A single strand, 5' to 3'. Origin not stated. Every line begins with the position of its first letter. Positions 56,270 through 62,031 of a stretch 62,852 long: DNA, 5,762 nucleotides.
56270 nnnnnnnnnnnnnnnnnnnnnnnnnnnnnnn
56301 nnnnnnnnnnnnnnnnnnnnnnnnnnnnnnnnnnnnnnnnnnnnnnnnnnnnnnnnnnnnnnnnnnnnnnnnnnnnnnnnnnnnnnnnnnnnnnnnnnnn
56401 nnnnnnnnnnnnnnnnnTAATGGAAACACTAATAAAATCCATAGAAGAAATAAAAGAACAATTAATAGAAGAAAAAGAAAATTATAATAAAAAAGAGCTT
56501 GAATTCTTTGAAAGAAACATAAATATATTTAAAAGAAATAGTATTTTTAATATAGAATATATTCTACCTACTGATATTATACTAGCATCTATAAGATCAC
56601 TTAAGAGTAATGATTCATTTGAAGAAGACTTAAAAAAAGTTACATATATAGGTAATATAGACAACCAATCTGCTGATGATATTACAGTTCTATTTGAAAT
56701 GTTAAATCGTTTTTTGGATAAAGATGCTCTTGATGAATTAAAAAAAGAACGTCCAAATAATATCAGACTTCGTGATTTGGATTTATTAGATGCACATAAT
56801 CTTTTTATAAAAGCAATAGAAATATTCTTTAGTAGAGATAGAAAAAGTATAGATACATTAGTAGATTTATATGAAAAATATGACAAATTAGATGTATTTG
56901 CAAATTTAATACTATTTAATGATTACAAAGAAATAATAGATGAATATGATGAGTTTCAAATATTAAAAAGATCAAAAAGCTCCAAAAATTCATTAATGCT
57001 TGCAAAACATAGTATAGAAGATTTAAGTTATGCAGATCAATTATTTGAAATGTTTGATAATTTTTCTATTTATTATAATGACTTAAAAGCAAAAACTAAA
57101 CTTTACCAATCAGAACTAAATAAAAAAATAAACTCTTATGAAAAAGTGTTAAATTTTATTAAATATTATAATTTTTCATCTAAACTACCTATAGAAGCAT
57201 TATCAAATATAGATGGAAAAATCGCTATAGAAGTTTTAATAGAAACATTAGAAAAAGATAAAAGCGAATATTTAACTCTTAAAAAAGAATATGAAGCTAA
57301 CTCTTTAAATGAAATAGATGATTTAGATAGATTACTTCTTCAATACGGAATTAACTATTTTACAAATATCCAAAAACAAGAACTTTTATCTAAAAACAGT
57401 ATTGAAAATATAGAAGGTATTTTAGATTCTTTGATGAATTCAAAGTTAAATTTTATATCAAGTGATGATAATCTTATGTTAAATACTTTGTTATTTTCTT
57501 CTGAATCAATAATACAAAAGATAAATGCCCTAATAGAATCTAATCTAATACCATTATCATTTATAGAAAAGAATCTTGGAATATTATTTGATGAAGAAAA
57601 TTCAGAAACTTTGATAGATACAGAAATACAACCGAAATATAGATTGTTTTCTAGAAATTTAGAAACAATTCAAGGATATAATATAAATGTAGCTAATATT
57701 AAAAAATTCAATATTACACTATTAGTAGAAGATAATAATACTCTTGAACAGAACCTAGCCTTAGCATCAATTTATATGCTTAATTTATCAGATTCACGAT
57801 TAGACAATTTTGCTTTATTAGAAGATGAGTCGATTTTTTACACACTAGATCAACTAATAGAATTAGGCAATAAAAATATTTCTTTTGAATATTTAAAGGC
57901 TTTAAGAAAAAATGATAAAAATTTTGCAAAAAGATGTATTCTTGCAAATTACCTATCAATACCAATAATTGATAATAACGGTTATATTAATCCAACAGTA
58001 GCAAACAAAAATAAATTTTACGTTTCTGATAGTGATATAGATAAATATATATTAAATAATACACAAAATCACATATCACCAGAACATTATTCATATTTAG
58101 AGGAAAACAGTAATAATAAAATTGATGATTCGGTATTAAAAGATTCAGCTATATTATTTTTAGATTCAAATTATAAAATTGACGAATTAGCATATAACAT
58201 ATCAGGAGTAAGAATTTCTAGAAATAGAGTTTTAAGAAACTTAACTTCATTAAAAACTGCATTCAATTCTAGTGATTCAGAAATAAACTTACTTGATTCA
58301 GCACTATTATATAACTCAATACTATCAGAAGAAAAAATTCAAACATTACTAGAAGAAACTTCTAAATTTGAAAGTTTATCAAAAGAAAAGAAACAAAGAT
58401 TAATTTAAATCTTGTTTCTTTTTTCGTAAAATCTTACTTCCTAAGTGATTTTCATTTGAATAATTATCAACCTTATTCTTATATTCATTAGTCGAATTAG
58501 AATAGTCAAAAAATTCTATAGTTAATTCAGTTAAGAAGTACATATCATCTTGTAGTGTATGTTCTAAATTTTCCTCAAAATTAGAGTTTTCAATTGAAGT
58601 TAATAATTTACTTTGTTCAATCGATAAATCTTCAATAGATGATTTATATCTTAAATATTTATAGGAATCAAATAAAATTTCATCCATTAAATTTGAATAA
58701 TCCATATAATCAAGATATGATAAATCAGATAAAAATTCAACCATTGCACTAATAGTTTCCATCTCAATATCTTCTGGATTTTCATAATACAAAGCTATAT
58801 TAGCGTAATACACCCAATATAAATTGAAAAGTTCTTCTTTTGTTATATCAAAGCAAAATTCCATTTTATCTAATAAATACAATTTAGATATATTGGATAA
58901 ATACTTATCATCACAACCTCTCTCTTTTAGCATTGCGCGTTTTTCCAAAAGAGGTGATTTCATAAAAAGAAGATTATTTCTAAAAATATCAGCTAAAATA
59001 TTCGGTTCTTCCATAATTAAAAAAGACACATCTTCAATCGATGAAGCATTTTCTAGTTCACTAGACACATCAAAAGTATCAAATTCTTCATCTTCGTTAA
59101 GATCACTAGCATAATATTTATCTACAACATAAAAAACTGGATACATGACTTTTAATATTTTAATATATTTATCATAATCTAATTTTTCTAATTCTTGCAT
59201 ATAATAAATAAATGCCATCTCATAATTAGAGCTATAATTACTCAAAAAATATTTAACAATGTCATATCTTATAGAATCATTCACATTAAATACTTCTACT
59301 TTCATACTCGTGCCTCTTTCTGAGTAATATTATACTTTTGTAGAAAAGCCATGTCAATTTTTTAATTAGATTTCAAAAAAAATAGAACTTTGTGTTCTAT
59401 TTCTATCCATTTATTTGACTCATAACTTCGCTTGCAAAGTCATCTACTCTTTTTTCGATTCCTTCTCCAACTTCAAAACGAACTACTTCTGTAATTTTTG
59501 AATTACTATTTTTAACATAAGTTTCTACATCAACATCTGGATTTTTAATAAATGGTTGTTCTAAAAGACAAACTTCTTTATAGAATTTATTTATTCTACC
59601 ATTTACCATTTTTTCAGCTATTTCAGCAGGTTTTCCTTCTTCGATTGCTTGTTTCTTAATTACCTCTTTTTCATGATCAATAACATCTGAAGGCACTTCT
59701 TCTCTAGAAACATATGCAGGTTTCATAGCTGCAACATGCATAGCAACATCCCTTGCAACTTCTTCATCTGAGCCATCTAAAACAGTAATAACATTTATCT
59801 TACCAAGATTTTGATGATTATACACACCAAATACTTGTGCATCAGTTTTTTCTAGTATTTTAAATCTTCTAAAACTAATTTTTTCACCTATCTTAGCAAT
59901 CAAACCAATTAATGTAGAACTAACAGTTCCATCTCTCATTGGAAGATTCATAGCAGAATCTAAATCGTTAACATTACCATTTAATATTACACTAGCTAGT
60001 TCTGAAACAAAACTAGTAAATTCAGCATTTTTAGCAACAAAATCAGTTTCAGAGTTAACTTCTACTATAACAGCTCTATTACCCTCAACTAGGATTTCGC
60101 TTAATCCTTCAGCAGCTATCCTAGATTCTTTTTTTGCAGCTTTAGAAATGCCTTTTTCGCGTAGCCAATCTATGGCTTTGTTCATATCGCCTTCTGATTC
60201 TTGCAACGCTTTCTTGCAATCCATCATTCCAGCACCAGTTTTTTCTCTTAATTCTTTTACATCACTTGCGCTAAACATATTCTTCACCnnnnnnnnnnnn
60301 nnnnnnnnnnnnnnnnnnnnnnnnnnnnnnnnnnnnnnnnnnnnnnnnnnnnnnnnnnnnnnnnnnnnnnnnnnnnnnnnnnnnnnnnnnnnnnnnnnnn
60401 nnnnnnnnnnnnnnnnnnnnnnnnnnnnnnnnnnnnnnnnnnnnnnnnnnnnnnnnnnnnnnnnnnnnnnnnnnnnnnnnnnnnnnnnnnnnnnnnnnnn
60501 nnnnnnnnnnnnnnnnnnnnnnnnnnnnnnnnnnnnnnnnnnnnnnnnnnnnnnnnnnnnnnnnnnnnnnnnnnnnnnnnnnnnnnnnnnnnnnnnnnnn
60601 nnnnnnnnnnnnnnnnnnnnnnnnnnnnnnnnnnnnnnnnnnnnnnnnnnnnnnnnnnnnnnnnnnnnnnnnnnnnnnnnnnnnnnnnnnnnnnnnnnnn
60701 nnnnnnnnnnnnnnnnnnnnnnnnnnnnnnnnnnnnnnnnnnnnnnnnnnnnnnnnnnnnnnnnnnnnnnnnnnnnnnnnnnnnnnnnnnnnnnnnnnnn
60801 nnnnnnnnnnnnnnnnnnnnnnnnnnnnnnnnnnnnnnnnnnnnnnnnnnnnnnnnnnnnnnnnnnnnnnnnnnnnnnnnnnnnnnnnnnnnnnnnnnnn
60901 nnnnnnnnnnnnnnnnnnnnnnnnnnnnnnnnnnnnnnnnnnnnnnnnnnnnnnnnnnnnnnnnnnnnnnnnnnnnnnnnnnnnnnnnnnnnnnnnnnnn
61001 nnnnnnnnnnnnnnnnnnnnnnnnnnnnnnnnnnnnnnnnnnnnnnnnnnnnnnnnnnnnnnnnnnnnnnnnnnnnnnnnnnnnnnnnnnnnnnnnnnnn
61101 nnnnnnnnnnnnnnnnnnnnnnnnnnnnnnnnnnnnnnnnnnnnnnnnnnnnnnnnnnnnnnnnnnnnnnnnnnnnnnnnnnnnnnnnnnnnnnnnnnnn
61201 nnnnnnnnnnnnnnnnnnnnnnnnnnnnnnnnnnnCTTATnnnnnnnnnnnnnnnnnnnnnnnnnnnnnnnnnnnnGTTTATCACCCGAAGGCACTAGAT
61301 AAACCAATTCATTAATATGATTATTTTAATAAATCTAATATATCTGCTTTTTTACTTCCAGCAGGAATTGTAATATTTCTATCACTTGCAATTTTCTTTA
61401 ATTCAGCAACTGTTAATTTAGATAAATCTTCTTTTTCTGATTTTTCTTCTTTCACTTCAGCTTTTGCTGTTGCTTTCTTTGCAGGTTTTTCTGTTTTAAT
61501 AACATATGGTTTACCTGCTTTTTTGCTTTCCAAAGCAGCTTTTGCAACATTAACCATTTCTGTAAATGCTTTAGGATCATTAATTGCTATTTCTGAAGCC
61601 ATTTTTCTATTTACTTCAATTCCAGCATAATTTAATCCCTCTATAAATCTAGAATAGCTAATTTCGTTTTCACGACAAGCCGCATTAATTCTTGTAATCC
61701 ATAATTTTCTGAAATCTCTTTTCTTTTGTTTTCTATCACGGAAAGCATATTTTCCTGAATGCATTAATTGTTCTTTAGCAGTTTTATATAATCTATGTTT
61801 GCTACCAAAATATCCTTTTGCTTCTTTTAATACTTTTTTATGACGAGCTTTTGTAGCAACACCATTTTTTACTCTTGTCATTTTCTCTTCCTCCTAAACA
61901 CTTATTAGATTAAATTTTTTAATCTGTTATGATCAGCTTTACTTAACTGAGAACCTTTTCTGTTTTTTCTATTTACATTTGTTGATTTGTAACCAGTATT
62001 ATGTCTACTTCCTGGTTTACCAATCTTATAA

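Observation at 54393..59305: Symmetric four-gene cassette of uncharacterised proteins between priA and tsf: best candidate for an undescribed system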

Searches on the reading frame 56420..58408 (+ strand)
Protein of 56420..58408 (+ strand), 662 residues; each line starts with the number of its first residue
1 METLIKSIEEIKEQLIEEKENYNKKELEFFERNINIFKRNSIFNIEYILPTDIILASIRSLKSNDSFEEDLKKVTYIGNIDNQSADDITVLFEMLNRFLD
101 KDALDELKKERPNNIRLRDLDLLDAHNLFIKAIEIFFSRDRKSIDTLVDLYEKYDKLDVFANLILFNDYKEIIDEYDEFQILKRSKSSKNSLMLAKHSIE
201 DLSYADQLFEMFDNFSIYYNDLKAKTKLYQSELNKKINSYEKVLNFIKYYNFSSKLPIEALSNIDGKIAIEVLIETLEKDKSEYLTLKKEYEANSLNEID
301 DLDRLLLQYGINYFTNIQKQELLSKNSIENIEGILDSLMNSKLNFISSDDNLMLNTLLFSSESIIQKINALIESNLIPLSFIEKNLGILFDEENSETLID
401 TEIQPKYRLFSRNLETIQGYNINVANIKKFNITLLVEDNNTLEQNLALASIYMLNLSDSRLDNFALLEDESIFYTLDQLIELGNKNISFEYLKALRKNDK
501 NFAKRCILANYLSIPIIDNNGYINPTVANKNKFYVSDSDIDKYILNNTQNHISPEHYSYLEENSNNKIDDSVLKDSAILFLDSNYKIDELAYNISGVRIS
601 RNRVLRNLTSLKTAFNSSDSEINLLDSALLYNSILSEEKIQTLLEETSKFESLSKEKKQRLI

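Call 4: search_protein_families(library=pfam, proteins=[window:56420-58408:+], max_evalue=1)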
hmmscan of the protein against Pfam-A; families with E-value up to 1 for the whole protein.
window:56420-58408:+ (662 aa): 1 family
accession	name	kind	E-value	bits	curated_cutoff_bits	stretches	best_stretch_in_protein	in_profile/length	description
PF08662.17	eIF2A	-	0.042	14.2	20.5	1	212-270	71-129/194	Eukaryotic translation initiation factor eIF2A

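Call 5: search_protein_families(library=padloc, proteins=[window:56420-58408:+], max_evalue=1)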
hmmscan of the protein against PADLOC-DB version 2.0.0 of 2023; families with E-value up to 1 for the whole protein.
window:56420-58408:+ (662 aa): 0 families

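Call 6: search_protein_families(library=ncbifam, proteins=[window:56420-58408:+], max_evalue=1)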
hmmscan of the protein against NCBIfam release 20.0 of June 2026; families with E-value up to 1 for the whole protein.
window:56420-58408:+ (662 aa): 0 families

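Call 7: search_protein_families(library=phrogs, proteins=[window:56420-58408:+], max_evalue=1)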
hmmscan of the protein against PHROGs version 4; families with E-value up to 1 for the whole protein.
window:56420-58408:+ (662 aa): 0 families

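Call 17: find_homologous_proteins(query=window:56420-58408:+, max_evalue=0.001)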
Query window:56420-58408:+ (662 aa): 49 proteins with E <= 0.001 among 8000 candidates.
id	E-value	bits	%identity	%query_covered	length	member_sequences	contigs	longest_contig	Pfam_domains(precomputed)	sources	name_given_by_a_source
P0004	0.0e+0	1327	98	100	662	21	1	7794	-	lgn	-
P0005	1.5e-100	356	40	97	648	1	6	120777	-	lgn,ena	-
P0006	2.0e-100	356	39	98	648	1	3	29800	-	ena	-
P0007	2.3e-100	356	40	97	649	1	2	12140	-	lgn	-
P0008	2.8e-100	355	40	97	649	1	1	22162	-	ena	-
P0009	3.0e-100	355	40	97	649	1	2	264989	-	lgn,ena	-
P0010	3.1e-100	355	40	97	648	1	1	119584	-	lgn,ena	-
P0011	3.7e-100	355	40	97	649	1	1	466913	-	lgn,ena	-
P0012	4.5e-100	355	40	97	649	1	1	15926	-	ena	-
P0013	5.8e-100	354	40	97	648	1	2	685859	-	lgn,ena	-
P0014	7.8e-100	354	39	97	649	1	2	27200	-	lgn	-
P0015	9.2e-100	354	40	97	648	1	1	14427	-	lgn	-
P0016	9.6e-100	353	40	97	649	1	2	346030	-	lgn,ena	-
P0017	1.1e-99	353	40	97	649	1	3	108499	-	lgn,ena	-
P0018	1.2e-99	353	40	97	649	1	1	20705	-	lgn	-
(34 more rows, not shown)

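Call 19: find_encoding_contigs(protein=P0013, flank=10000, max_places=3)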
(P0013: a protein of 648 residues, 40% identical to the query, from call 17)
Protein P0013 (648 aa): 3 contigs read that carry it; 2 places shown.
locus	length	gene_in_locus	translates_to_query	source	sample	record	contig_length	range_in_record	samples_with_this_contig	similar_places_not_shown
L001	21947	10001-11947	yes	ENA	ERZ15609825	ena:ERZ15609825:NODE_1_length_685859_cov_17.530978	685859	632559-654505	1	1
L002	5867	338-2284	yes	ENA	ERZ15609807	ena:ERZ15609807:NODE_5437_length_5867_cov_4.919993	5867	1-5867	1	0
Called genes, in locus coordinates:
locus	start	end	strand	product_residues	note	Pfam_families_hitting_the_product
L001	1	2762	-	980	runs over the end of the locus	PF02463:SMC_N, PF13304:AAA_21 (weak), PF13476:AAA_23, PF13555:AAA_29 (weak), PF06470:SMC_hinge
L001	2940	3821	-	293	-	-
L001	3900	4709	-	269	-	-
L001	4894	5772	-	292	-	PF09479:Flg_new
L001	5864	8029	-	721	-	PF17764:PriA_3primeBD, PF09848:SLFN-g3_helicase (faint), PF00270:DEAD, PF04851:ResIII, PF18319:Zn_ribbon_PriA, PF00271:Helicase_C, PF18074:PriA_C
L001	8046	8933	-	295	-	-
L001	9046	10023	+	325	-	-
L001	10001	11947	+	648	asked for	-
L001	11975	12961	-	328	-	PF13180:PDZ_2 (weak), PF05580:Peptidase_S55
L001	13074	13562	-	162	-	PF18936:DUF5684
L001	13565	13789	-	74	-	PF02609:Exonuc_VII_S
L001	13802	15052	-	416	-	PF13742:tRNA_anti_2, PF01336:tRNA_anti-codon, PF02601:Exonuc_VII_L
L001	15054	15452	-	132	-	PF01029:NusB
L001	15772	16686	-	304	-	PF00126:HTH_1, PF03466:LysR_substrate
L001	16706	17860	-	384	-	PF13521:AAA_28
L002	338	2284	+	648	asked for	-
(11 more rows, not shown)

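Call 25: find_related_loci(query=A2, collection=genome_contigs, flank=10000)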
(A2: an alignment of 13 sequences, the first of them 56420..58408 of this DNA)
Query A2 (662 aa) in genome_contigs; peptide patterns used: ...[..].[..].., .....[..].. (x = any residue, [..] = any of these).
375 stretches matched a pattern; 1 encode a relative of the query (tblastn E <= 1e-3); 1 distinct loci.
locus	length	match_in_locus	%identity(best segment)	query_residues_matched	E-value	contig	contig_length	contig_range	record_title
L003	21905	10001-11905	39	1-643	2e-109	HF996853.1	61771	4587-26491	Clostridium sp. CAG:710 genomic scaffold, scf28, whole genome shotgun sequence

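Call 29: find_encoding_contigs(protein=P0004, flank=10000, max_places=4)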
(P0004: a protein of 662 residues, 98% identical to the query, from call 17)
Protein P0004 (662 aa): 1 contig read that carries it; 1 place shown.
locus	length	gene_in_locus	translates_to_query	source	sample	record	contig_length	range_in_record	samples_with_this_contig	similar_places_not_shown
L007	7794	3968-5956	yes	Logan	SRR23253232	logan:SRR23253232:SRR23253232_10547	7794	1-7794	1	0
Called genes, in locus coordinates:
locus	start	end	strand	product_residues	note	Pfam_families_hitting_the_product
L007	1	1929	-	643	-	?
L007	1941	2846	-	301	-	-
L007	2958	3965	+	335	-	-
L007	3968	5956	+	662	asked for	-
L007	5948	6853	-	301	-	-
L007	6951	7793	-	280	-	?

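Call 30: search_solved_structures(query=A2, max_evalue=10)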
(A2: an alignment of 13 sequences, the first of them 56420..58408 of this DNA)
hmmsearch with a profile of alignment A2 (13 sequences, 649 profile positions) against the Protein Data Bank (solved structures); distinct sequences matched with E-value up to 10: 0.

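Call 69: search_solved_structures(query=A7, max_evalue=10)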
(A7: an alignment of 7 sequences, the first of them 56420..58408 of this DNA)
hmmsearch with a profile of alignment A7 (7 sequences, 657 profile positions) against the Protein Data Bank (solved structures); distinct sequences matched with E-value up to 10: 5.
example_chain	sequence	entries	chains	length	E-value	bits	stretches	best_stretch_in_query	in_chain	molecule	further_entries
6pfp_A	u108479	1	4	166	0.084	14.7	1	200-288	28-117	Myosin-7 fused to GP7 and EB1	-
6g2j_p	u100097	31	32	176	0.38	12.5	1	238-313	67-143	NADH dehydrogenase [ubiquinone] 1 beta subcomplex subunit 10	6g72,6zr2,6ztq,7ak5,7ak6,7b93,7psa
5utb_A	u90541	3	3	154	0.91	11.3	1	164-244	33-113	Myoglobin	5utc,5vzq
5utd_A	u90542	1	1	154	0.92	11.2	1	164-246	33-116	Myoglobin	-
5b84_A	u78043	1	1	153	1.4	10.6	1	164-246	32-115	Myoglobin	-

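Call 75: search_protein_families(library=pfam, alignment_id=A7, max_evalue=0.05)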
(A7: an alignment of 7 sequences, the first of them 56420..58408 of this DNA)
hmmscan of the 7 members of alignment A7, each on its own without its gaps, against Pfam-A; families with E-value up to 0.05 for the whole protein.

A. member 1, window:56420-58408:+ (662 aa): 1 family
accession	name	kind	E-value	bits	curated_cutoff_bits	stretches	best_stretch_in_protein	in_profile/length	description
PF08662.17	eIF2A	-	0.042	14.2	20.5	0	212-270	71-129/194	Eukaryotic translation initiation factor eIF2A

B. families by the number of members that match (of 7 scanned): 2 families
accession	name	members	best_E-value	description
PF10623.15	PilI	1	0.013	Plasmid conjugative transfer protein PilI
PF08662.17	eIF2A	1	0.042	Eukaryotic translation initiation factor eIF2A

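Call 76: search_protein_families(library=padloc, alignment_id=A7, max_evalue=0.05)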
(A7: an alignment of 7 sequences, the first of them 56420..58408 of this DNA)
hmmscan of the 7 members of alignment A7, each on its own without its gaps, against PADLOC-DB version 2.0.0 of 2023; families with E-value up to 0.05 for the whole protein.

A. member 1, window:56420-58408:+ (662 aa): 0 families

B. families by the number of members that match (of 7 scanned): 0 families

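Call 115: search_dna_similar(query=window:56420-58408:+, collection=plasmids, mode=protein, max_evalue=0.001)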
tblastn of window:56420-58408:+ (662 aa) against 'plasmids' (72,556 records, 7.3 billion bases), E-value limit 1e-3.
No match.

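Call 116: search_dna_similar(query=window:56420-58408:+, collection=phages, mode=protein, max_evalue=0.001)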
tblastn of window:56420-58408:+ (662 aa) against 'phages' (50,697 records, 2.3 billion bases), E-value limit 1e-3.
No match.

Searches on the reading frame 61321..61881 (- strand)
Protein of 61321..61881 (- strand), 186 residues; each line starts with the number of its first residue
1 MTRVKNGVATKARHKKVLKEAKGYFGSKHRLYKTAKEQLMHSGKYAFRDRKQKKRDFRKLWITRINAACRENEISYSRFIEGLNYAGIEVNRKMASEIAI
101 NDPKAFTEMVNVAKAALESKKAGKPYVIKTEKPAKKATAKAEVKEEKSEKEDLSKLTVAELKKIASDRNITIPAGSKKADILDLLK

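Call 108: search_protein_families(library=pfam, proteins=[window:61321-61881:-], max_evalue=0.001)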
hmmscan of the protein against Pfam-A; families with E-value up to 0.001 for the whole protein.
window:61321-61881:- (186 aa): 2 families
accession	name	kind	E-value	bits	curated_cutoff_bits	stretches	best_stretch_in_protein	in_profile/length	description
PF00453.23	Ribosomal_L20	-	3e-46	156.4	30.8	1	3-108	1-106/107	Ribosomal protein L20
PF12949.13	HeH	-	9.9e-07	28.8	28.9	1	153-185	1-33/35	HeH/LEM domain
